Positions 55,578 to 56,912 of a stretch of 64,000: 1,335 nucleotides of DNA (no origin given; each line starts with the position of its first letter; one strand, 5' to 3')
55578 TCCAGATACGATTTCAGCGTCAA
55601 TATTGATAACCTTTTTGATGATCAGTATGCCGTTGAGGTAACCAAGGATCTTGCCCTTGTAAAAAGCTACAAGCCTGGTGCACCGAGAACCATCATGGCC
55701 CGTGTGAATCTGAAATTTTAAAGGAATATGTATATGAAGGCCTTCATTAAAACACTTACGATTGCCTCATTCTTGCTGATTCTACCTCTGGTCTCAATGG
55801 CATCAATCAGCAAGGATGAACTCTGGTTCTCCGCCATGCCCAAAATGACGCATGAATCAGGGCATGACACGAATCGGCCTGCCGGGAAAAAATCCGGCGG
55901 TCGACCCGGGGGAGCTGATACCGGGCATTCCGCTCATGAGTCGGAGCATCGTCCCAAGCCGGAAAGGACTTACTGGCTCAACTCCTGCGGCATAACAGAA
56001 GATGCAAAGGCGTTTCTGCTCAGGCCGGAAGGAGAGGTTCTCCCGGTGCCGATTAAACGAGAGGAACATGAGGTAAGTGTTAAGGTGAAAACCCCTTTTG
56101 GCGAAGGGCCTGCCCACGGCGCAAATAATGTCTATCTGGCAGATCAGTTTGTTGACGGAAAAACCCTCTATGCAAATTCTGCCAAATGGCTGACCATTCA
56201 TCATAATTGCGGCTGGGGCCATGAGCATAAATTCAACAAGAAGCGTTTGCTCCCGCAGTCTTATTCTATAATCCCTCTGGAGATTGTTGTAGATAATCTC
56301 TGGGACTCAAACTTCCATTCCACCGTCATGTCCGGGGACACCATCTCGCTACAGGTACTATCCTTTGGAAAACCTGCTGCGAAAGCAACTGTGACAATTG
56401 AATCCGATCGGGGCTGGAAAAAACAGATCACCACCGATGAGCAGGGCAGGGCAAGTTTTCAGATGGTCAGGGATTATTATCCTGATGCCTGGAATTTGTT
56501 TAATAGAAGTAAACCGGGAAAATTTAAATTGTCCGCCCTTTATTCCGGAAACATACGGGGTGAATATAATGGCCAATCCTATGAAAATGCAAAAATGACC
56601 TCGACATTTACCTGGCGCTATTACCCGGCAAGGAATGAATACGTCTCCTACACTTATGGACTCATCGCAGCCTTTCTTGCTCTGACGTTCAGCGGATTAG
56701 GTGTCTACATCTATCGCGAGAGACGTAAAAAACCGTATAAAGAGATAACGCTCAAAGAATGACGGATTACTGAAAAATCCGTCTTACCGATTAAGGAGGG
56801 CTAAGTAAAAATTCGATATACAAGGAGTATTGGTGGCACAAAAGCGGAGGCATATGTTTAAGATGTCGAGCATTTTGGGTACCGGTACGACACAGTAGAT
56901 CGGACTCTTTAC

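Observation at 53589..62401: Nine-gene TonB-energised operon that embeds an ATP-driven low-potential reductase pair and redox membrane proteins instead of an ABC permease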

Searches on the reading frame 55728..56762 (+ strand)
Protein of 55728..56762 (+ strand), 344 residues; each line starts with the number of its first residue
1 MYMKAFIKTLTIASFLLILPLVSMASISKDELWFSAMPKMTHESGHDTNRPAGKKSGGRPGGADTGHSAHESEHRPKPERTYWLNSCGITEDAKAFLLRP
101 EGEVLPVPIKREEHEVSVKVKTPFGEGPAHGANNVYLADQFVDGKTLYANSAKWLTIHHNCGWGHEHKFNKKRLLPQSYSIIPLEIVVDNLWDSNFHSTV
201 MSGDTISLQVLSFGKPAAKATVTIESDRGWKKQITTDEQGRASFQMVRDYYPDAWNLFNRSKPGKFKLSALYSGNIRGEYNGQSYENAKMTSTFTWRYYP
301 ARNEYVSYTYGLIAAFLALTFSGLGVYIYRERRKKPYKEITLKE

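Call 3: search_protein_families(library=pfam, proteins=[window:55728-56762:+], max_evalue=0.01)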
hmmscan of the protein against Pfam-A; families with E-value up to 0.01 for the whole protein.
window:55728-56762:+ (344 aa): 3 families
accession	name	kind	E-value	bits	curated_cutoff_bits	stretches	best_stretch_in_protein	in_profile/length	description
PF10670.15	DUF4198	-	5.8e-07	30.3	34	1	198-246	141-195/209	Domain of unknown function (DUF4198)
PF13620.12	CarboxypepD_reg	-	0.0029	18.4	32.3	1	206-245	2-43/82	Carboxypeptidase regulatory-like domain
PF20598.4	DUF6795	-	0.0062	17.2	27.4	0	208-249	3-48/103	Domain of unknown function (DUF6795)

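Call 4: search_protein_families(library=ncbifam, proteins=[window:55728-56762:+], max_evalue=0.01)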
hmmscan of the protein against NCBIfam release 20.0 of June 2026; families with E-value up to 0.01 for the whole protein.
window:55728-56762:+ (344 aa): 0 families

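Call 9: find_homologous_proteins(query=window:55728-56762:+)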
Query window:55728-56762:+ (344 aa): 145 proteins with E <= 0.001 among 1522 candidates; the best 120 are listed.
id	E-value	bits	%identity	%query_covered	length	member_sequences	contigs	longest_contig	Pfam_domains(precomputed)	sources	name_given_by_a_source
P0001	5.1e-235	797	100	99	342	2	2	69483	PF10670.16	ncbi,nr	ncbi:MAG: DUF4198 domain-containing protein [Proteobacteria bacterium]|nr:DUF4198 domain-containing 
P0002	3.0e-138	479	61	96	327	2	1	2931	PF10670.16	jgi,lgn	-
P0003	1.4e-134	467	60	99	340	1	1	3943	PF10670.16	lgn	-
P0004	9.8e-132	457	59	93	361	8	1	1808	-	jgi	jgi:hypothetical protein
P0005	1.0e-131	457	57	99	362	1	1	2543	-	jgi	jgi:hypothetical protein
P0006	2.0e-130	453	56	99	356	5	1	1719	-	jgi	jgi:hypothetical protein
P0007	2.3e-130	453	58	93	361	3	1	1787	-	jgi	jgi:hypothetical protein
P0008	2.1e-129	450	55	99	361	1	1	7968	-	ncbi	-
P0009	3.6e-127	442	58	91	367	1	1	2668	-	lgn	-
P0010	5.6e-126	438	54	99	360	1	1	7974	-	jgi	jgi:hypothetical protein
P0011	4.6e-125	435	56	98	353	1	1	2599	PF10670.16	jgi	jgi:hypothetical protein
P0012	1.2e-124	434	57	93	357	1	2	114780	-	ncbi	-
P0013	2.5e-124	433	53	99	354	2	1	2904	-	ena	-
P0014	1.1e-122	428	55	100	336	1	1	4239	-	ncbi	-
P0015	8.2e-122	425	55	92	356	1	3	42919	-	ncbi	-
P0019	8.9e-111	388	57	80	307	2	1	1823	PF10670.16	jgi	-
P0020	3.0e-109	383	56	86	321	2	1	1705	PF10670.16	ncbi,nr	ncbi:MAG TPA: hypothetical protein VLA15_10610, partial [Desulfurivibrionaceae bacterium]|nr:hypothe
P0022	1.4e-92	329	49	87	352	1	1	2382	PF10670.16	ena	-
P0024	1.8e-91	325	49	85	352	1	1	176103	-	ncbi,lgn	ncbi:MAG: hypothetical protein WBB19_06510 [Desulforhopalus sp.]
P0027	4.5e-91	324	43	95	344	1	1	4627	PF10670.16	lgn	-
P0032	2.3e-90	321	44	97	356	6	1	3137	PF10670.16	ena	-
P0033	2.4e-90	321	45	94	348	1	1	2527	PF10670.16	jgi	jgi:hypothetical protein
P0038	4.6e-89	317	43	98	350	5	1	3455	PF10670.16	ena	-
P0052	4.6e-87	310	44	93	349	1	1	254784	-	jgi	jgi:hypothetical protein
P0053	5.2e-87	310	47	85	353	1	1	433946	-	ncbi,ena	-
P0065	1.4e-85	306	45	88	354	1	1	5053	PF10670.16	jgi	-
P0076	1.3e-84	302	46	84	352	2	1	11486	PF10670.16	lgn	-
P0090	7.6e-82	293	44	89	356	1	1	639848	-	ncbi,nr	ncbi:MAG: DUF4198 domain-containing protein [bacterium]|nr:DUF4198 domain-containing protein [bacter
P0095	1.3e-80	289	41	96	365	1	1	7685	PF10670.16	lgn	-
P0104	6.6e-79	284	42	91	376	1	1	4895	PF10670.16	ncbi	-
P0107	3.1e-78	281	59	58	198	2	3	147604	PF10670.16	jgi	-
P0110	2.8e-77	278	53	64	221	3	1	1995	PF10670.16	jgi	-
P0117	5.6e-76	274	38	97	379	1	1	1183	PF10670.16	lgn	-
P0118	6.4e-76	274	40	90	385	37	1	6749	-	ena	-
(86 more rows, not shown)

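Call 21: search_solved_structures(query=window:55728-56762:+, max_evalue=1, show_alignments=2)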
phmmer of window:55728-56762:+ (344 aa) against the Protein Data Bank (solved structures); distinct sequences matched with E-value up to 1: 1.
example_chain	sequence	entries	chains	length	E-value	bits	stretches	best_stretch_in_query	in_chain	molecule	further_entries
2igl_A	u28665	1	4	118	0.78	12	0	206-242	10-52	Transthyretin-like protein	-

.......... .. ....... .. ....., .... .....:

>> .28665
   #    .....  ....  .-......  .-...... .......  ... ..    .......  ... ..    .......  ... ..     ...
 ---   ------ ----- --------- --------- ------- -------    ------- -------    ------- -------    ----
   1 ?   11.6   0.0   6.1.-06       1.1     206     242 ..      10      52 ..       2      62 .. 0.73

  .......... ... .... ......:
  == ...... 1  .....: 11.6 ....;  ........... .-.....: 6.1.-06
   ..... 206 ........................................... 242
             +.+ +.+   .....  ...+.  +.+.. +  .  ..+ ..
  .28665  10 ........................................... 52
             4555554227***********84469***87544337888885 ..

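Call 22: find_encoding_contigs(protein=P0090, flank=10000, max_places=2)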
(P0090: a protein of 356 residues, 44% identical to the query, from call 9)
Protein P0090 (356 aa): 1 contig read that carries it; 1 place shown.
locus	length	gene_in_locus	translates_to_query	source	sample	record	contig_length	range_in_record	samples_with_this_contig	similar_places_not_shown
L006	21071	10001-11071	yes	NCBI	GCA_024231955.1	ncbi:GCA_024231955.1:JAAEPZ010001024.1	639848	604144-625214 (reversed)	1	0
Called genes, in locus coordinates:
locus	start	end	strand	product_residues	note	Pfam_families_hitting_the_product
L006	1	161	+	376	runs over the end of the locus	PF07396:Porin_O_P (faint)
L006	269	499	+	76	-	-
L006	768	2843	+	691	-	PF00072:Response_reg, PF08448:PAS_4 (faint), PF08447:PAS_3 (weak), PF00989:PAS (weak), PF13426:PAS_9, PF02518:HATPase_c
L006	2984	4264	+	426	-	PF08450:SGL (faint)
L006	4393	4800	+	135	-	PF03965:Penicillinase_R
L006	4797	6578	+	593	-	PF05569:Peptidase_M56, PF13637:Ank_4 (faint), PF12796:Ank_2, PF13857:Ank_5, PF00023:Ank (weak), PF13606:Ank_3 (weak)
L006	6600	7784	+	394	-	PF13593:SBF_like, PF01758:SBF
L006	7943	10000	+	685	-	PF07715:Plug, PF00593:TonB_dep_Rec_b-barrel, PF14905:OMP_b-brl_3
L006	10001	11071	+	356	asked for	-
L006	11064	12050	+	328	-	PF12801:Fer4_5, PF13237:Fer4_10, PF12838:Fer4_7 (weak), PF13187:Fer4_9 (weak), PF14697:Fer4_21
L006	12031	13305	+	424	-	PF06050:HGD-D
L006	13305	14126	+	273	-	PF01869:BcrAD_BadFG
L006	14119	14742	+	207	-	PF02683:DsbD_TM (faint), PF13386:DsbD_2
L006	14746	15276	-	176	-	PF00072:Response_reg, PF02954:HTH_8, PF13556:HTH_30 (faint)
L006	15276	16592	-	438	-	PF02518:HATPase_c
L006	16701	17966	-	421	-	PF12895:ANAPC3 (faint), PF07719:TPR_2 (faint), PF13424:TPR_12 (faint), PF13428:TPR_14 (faint), PF14559:TPR_19 (faint), PF00515:TPR_1 (faint), PF13181:TPR_8 (faint), PF13432:TPR_16 (weak), +1 more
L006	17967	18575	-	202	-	PF03544:TonB_C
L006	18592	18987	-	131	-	PF02472:ExbD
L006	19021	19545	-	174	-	PF01618:MotA_ExbB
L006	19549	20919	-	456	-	PF01618:MotA_ExbB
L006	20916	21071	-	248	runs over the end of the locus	PF11932:DUF3450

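Call 23: find_encoding_contigs(protein=P0053, flank=10000, max_places=2)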
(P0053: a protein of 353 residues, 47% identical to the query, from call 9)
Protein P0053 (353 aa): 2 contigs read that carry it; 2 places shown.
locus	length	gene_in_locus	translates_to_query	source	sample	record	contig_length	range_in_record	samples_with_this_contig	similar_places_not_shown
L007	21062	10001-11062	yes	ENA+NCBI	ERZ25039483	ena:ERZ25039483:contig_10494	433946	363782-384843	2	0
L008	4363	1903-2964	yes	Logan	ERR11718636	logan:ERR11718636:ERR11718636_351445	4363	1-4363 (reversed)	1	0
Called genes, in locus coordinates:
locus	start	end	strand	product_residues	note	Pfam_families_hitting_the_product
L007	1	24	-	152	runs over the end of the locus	PF00571:CBS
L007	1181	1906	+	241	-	PF05368:NmrA, PF13460:NAD_binding_10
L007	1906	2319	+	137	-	PF07883:Cupin_2, PF02311:AraC_binding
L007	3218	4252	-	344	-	PF09459:EB_dh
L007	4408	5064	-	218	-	PF00072:Response_reg, PF24038:DUF7347, PF01022:HTH_5 (weak), PF12840:HTH_20 (weak)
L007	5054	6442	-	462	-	PF00512:HisKA, PF02518:HATPase_c, PF14501:HATPase_c_5 (weak)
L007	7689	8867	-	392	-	-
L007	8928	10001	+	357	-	PF00593:TonB_dep_Rec_b-barrel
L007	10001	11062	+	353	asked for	-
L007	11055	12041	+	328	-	PF12801:Fer4_5, PF00037:Fer4 (faint), PF13237:Fer4_10, PF12838:Fer4_7 (weak), PF14697:Fer4_21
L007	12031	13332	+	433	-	PF06050:HGD-D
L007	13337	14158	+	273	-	PF01869:BcrAD_BadFG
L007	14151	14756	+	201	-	PF02683:DsbD_TM (weak), PF13386:DsbD_2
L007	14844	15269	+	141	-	PF01618:MotA_ExbB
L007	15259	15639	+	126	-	PF02472:ExbD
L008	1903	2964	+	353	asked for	-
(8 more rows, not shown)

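Call 24: find_encoding_contigs(protein=P0118, flank=10000, max_places=2)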
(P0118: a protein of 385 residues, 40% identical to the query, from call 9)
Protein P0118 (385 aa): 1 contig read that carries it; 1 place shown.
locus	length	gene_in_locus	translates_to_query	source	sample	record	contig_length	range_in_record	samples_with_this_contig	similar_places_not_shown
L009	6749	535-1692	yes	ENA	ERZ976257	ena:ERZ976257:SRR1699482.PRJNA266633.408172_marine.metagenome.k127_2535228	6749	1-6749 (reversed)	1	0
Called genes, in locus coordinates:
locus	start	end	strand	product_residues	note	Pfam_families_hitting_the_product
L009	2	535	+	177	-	?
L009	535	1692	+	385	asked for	-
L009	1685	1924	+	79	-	-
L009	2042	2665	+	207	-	PF00037:Fer4 (faint), PF13187:Fer4_9 (faint), PF13183:Fer4_8 (faint), PF13237:Fer4_10, PF14697:Fer4_21, PF12838:Fer4_7 (weak)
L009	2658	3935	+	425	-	PF06050:HGD-D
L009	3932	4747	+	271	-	PF01869:BcrAD_BadFG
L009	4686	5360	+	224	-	PF13386:DsbD_2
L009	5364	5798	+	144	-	PF01618:MotA_ExbB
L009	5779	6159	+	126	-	PF02472:ExbD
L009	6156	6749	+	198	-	?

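Call 34: predict_structure(alignment_id=A1)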
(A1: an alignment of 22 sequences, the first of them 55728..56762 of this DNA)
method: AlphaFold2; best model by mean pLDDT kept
length: 344 residues; sequences in the alignment: 22
mean_pLDDT: 79.0   pTM: 0.71
mean pLDDT of the five models: 79.0, 78.4, 77.4, 76.9, 76.6
residues with pLDDT >= 90: 138; 70-90: 112; 50-70: 57; < 50: 37
segments of 3 or more residues with pLDDT < 50: 22-28, 41-69
pLDDT, mean of each block of 10 residues (from residue 1): 77 73 47 82 33 35 37 71 90 94 93 91 73 94 96 89 66 88 96 88 91 97 88 96 77 59 87 96 97 91 64 87 84 68 57
secondary structure, 60 per line:
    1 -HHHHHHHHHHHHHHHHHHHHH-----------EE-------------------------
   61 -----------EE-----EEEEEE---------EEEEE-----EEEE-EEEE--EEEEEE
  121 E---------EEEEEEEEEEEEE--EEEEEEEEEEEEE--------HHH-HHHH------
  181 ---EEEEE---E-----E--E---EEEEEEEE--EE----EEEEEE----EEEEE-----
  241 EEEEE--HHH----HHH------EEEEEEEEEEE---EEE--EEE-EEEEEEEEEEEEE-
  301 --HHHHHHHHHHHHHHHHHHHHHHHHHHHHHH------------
elements in order: H2-22 E79-84 E94-98 E104-107 E109-112 E115-121 E131-143 E146-158 H171-174 E184-188 E205-212 E221-226 E231-235 E241-245 E264-274 E278-280 E283-285 E287-299 H303-332
